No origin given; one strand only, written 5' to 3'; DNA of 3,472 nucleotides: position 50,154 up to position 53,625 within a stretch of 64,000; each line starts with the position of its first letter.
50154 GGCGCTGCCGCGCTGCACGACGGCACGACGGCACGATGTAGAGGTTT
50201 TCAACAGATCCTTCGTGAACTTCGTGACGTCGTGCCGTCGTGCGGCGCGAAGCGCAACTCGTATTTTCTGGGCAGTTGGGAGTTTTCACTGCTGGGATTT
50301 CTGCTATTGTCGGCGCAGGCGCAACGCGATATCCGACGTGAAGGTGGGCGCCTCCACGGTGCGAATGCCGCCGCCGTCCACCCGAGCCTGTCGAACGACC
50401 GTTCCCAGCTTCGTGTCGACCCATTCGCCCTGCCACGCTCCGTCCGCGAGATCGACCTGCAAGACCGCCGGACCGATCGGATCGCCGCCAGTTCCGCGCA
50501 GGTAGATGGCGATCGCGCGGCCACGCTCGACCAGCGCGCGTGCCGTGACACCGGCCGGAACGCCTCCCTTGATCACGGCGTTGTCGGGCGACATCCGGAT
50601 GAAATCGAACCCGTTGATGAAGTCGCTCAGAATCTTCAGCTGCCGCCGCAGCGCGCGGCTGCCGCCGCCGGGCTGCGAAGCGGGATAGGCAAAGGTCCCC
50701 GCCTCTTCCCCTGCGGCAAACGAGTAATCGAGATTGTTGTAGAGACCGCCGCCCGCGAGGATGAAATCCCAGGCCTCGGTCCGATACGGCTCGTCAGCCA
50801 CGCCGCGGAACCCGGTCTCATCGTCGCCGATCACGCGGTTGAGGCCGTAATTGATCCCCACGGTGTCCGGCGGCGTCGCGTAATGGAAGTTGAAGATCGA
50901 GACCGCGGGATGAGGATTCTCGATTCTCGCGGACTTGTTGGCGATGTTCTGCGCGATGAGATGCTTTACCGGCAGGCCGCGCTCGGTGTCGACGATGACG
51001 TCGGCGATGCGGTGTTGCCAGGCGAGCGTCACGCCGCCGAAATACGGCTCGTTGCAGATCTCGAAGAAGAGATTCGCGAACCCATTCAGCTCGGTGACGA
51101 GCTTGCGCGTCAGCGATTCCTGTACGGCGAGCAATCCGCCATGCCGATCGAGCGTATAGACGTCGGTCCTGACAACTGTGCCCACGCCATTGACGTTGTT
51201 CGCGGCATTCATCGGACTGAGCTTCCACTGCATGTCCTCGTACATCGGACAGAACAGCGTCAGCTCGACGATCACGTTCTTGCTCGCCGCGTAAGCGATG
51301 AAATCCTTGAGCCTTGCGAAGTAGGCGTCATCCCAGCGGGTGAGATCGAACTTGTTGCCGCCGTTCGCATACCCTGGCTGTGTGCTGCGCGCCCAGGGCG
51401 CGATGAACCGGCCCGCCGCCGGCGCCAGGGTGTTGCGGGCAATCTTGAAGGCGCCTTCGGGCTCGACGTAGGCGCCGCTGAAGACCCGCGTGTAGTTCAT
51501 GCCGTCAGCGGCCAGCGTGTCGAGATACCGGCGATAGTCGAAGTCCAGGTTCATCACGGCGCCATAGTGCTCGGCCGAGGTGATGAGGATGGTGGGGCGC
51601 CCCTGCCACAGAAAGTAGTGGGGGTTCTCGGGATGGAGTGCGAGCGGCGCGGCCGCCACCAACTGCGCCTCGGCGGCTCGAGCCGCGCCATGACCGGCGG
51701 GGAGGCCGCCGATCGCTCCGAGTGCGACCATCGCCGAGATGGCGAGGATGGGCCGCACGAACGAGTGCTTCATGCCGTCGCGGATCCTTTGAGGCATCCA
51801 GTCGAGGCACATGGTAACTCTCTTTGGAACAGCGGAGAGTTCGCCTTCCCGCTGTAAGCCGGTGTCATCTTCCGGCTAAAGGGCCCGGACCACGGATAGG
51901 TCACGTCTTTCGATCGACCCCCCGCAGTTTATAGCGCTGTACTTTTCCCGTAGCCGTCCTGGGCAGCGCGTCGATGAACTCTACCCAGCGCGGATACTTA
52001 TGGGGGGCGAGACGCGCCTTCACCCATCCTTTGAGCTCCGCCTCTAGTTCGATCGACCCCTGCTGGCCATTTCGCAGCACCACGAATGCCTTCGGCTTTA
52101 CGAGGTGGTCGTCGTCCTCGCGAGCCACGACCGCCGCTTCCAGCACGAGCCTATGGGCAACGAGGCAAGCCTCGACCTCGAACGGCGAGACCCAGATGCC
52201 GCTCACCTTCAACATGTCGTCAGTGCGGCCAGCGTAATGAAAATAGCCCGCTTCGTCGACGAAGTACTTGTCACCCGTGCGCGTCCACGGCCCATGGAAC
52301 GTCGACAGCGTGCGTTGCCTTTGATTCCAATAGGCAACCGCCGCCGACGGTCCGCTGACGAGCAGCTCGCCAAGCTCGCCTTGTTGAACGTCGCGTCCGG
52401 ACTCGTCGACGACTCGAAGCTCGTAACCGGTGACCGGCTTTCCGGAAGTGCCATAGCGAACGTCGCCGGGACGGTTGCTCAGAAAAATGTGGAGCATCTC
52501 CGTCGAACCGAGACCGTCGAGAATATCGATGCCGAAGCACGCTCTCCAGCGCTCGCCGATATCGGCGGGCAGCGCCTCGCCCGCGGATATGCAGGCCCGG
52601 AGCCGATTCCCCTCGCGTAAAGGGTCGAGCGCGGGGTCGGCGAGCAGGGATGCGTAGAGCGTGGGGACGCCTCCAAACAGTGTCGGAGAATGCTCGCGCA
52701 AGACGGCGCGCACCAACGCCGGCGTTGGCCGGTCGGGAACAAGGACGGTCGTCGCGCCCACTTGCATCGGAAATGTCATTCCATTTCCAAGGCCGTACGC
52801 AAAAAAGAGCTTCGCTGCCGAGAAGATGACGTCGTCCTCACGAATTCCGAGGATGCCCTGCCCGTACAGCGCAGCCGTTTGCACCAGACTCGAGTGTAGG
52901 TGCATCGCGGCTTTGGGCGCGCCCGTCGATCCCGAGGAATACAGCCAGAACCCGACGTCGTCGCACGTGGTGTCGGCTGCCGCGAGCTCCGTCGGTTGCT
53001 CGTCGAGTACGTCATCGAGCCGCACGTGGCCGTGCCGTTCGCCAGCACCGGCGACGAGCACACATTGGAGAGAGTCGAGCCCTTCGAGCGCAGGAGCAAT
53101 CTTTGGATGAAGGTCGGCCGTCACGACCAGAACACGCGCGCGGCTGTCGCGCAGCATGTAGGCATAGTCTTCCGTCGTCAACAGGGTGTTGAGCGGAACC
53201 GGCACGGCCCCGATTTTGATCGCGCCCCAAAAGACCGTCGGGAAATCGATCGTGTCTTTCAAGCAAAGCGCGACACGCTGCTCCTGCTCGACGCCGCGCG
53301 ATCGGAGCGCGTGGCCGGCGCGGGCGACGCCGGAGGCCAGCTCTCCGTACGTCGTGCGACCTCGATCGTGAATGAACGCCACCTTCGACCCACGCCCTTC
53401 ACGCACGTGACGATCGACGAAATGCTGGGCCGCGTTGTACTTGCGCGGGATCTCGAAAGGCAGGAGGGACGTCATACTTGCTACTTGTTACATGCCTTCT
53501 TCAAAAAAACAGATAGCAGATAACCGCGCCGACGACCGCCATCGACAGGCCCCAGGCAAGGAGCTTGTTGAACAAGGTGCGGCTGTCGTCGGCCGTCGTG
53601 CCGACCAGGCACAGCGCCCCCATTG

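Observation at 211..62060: Intergenic spacers are colonised by a transcription-polar system of mosaic repeats built from 6-8-nt tandem units (BIME/REP-like)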

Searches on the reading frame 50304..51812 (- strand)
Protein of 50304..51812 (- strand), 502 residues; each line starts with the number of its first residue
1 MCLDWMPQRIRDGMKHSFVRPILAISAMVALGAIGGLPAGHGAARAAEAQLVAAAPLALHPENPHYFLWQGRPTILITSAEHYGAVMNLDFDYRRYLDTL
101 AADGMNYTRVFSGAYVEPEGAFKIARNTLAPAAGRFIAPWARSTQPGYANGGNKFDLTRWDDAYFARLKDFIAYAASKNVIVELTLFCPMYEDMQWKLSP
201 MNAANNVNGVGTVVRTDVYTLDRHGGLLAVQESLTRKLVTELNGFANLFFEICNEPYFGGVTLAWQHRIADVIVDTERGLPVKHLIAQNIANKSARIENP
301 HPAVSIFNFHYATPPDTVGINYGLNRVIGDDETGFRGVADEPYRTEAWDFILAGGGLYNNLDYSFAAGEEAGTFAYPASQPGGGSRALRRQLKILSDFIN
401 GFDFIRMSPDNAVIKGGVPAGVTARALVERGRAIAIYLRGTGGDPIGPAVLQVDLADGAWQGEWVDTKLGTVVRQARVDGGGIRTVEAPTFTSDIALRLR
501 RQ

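Call 24: search_protein_families(library=pfam, proteins=[window:50304-51812:-])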
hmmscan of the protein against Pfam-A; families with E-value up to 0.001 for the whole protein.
window:50304-51812:- (502 aa): 1 family
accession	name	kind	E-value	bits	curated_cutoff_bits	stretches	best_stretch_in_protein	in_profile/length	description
PF19815.4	DUF6298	-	0.00032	20.1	28.1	1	137-211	206-283/487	Family of unknown function (DUF6298)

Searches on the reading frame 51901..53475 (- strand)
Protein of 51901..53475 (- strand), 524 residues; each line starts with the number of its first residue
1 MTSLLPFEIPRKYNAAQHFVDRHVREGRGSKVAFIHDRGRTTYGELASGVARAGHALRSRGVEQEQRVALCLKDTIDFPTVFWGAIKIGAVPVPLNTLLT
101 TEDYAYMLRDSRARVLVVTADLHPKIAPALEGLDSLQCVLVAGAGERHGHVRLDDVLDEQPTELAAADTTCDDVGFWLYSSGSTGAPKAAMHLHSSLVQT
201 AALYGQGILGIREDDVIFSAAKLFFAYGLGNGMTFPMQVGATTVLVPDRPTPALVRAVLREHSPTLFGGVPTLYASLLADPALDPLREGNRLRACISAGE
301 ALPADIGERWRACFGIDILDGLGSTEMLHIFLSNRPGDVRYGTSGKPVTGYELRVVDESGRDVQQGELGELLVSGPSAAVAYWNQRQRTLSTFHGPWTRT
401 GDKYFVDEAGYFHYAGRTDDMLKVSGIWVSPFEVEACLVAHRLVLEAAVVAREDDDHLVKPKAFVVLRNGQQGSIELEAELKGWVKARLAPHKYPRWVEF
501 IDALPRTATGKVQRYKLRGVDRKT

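Call 71: search_protein_families(library=pfam, proteins=[window:51901-53475:-], max_evalue=0.01)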
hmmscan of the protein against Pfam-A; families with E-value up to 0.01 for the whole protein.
window:51901-53475:- (524 aa): 2 families
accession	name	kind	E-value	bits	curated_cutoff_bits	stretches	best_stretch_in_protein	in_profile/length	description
PF00501.34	AMP-binding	-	2.4e-78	264.1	29.9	1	26-383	6-384/384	AMP-binding enzyme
PF13193.12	AMP-binding_C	-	5.6e-19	69.3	24.5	1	433-511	1-76/76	AMP-binding enzyme C-terminal domain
